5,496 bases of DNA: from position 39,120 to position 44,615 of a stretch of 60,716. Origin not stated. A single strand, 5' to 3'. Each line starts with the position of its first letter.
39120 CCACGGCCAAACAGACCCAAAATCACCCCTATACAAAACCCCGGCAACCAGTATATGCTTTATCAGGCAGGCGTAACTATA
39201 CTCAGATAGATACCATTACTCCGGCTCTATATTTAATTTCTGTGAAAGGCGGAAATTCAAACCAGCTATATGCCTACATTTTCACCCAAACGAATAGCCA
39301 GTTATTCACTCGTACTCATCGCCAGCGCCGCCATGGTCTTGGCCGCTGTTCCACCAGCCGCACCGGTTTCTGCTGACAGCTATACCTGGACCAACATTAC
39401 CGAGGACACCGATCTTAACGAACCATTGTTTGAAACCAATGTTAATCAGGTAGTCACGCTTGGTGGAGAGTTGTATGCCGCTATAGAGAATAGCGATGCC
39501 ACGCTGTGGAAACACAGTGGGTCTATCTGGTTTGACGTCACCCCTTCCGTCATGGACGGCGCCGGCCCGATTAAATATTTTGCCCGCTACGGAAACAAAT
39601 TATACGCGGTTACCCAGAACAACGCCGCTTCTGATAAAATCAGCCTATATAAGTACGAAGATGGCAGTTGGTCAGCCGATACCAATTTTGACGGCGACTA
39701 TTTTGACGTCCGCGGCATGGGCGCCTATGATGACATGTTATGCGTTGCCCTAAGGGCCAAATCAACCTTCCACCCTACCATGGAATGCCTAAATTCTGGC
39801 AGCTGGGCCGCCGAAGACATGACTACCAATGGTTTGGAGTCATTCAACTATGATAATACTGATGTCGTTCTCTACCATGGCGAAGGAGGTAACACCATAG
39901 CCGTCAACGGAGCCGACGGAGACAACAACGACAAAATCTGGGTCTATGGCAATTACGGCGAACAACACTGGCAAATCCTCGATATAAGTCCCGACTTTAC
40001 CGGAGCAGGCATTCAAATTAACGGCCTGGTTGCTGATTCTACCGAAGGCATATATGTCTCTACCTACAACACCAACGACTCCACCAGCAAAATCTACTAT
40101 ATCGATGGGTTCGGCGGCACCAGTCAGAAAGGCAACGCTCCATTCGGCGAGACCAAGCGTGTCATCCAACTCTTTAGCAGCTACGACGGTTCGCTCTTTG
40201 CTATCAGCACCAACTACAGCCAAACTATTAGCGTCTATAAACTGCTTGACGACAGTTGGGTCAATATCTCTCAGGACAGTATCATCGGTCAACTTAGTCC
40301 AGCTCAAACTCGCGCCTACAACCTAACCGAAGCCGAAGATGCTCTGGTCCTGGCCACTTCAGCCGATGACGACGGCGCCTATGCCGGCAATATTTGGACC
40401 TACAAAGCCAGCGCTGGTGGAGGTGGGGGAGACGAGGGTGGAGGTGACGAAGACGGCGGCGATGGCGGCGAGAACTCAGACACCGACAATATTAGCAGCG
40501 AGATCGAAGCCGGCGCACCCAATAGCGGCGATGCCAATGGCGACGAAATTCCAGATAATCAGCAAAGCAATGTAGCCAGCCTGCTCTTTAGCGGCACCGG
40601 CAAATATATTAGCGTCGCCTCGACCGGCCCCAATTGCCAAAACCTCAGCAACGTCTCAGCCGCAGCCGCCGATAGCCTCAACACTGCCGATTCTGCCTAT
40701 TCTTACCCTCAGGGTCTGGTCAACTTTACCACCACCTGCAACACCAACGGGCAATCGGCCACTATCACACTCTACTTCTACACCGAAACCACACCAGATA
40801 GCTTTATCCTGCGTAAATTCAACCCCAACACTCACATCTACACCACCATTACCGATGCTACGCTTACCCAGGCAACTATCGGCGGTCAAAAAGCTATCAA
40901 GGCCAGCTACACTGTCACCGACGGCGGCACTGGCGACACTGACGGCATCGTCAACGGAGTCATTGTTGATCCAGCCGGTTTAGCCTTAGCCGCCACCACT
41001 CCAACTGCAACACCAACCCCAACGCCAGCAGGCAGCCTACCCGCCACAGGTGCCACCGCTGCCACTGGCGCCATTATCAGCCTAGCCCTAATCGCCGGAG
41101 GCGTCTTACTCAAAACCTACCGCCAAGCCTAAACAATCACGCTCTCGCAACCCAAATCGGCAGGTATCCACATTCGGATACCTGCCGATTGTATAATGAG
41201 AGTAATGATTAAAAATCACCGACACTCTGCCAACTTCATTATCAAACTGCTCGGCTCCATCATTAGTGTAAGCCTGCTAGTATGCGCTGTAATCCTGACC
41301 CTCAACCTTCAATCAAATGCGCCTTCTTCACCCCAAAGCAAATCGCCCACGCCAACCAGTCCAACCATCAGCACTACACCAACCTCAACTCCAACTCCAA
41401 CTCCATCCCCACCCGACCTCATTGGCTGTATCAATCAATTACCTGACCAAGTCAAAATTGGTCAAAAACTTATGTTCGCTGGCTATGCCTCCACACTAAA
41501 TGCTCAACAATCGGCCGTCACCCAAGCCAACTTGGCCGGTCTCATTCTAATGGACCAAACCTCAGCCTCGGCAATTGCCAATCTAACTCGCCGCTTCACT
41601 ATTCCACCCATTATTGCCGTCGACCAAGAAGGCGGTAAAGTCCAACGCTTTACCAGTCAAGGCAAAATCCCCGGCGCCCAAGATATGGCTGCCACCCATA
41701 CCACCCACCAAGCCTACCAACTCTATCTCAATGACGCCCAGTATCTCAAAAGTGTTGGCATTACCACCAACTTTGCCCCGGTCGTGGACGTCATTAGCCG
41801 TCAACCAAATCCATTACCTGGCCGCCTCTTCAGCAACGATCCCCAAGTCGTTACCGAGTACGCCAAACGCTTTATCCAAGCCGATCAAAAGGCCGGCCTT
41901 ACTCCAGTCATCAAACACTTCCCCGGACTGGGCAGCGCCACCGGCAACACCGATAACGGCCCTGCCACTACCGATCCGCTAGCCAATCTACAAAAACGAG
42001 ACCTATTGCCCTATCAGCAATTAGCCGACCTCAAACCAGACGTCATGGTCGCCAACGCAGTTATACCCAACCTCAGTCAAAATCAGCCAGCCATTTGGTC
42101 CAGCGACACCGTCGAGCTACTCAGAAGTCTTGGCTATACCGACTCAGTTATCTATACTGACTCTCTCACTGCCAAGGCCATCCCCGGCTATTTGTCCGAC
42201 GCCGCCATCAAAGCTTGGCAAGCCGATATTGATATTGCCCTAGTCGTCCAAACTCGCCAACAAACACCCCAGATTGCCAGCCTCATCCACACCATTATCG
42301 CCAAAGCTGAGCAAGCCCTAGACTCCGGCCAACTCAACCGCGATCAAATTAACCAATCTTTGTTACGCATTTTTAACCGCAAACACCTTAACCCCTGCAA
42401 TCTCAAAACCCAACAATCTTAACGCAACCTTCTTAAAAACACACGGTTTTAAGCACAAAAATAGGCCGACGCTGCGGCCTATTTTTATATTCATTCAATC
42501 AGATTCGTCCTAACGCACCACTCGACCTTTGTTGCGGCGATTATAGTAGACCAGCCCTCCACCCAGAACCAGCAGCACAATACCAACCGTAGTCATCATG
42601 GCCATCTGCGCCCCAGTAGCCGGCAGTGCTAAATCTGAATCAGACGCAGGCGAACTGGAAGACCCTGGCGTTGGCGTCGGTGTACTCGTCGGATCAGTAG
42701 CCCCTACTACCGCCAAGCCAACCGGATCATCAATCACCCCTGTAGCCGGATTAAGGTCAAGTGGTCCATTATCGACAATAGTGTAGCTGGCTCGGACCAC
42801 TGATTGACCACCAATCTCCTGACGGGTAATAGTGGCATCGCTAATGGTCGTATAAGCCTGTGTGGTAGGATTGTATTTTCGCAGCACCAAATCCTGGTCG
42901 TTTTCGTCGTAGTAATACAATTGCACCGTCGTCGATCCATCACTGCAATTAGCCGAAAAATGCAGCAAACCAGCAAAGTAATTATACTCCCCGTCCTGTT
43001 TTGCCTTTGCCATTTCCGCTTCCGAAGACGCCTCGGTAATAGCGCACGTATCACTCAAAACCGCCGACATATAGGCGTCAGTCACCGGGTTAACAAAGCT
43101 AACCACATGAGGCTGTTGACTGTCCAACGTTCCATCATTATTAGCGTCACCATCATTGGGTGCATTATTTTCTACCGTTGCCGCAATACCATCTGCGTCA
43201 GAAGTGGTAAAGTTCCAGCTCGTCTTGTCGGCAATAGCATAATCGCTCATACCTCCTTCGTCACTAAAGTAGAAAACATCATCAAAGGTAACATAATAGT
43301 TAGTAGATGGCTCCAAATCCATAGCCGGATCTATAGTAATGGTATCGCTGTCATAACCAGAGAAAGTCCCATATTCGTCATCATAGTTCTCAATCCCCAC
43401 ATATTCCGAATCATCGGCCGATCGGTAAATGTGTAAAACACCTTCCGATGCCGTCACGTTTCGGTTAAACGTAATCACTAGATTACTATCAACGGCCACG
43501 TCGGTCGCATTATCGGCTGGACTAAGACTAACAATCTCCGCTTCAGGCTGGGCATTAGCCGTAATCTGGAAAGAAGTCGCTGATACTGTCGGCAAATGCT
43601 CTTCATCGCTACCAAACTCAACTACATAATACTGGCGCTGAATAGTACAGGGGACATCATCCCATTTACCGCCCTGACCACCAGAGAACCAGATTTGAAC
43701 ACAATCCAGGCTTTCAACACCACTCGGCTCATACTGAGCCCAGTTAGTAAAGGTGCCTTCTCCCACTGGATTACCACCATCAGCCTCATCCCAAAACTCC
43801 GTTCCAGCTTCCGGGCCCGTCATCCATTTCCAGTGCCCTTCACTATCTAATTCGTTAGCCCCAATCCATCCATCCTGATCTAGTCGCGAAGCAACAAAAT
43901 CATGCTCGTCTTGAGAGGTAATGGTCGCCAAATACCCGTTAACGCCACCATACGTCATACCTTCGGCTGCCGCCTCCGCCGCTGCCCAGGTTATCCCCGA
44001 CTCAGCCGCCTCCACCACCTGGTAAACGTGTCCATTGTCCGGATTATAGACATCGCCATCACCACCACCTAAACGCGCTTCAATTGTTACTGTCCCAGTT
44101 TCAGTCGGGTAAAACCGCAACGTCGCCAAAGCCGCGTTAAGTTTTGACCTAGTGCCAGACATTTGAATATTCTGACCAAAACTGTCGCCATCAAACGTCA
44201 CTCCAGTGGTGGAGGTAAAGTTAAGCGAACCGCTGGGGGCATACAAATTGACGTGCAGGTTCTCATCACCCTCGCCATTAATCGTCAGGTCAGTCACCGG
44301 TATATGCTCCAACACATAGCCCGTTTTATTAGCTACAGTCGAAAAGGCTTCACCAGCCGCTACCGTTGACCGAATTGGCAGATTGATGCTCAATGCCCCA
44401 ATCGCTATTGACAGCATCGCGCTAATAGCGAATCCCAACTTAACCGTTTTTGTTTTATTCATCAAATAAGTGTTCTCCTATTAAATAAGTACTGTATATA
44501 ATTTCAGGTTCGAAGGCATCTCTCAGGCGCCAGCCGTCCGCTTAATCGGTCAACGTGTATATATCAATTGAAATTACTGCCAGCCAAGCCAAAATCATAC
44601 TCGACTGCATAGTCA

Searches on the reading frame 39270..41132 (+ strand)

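Call 16: search_protein_families(library=ncbifam, proteins=[window:39270-41132:+])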
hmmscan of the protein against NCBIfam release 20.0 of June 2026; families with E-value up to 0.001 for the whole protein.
window:39270-41132:+ (620 aa): 1 family
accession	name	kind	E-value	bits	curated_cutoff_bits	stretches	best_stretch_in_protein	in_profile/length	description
NF041766.1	choice_anch_U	domain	1.8e-18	67.2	32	1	475-572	3-91/92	choice-of-anchor U domain-containing protein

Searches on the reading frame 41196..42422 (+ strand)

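Call 16: search_protein_families(library=ncbifam, proteins=[window:41196-42422:+])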
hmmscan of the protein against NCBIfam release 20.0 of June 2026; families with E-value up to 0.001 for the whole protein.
window:41196-42422:+ (408 aa): 2 families
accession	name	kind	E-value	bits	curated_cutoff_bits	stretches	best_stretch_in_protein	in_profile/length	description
NF003740.0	PRK05337.1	equivalog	6e-34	117.7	207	1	101-373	14-303/340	beta-N-acetylhexosaminidase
NF052329.1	XyloArabinsidase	equivalog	4.9e-05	21.6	1050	1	183-349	136-306/750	beta-xylosidase/alpha-l-arabinosidase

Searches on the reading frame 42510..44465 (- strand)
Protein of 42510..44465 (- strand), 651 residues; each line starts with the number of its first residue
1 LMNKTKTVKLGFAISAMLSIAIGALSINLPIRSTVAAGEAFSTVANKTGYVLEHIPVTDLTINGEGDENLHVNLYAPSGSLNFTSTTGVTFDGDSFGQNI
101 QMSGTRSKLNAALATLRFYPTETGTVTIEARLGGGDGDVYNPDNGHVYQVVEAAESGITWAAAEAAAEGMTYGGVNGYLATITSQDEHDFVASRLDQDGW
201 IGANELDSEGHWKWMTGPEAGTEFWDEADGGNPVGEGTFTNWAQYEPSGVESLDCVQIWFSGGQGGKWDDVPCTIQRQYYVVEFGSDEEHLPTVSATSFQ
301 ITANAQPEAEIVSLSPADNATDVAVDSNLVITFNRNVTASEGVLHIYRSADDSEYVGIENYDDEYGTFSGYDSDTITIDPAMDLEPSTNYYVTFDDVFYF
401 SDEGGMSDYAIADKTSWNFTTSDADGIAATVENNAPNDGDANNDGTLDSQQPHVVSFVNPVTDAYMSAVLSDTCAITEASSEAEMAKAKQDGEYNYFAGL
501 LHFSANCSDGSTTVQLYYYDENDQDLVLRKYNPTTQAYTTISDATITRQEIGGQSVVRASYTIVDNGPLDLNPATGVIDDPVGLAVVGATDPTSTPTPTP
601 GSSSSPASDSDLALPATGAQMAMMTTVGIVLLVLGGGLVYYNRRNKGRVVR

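Call 16: search_protein_families(library=ncbifam, proteins=[window:42510-44465:-])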
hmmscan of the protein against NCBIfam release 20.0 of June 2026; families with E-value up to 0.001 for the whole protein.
window:42510-44465:- (651 aa): 4 families
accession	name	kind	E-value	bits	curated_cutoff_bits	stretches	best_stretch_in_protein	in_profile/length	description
NF041766.1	choice_anch_U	domain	3.2e-08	34.3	32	1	493-586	4-92/92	choice-of-anchor U domain-containing protein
TIGR01167.1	LPXTG_anchor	domain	1.7e-05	25.3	15.9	1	614-646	2-34/34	LPXTG cell wall anchor domain-containing protein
NF053819.1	EF0750_LPXTG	subfamily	0.00017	22.1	47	1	592-644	50-104/105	EF2685/EF0750 family sortase-dependent surface protein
NF058582.1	Microco_LAVTG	domain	0.00071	19.6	27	1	614-644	2-33/34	LAVTG motif-containing sortase-dependent surface protein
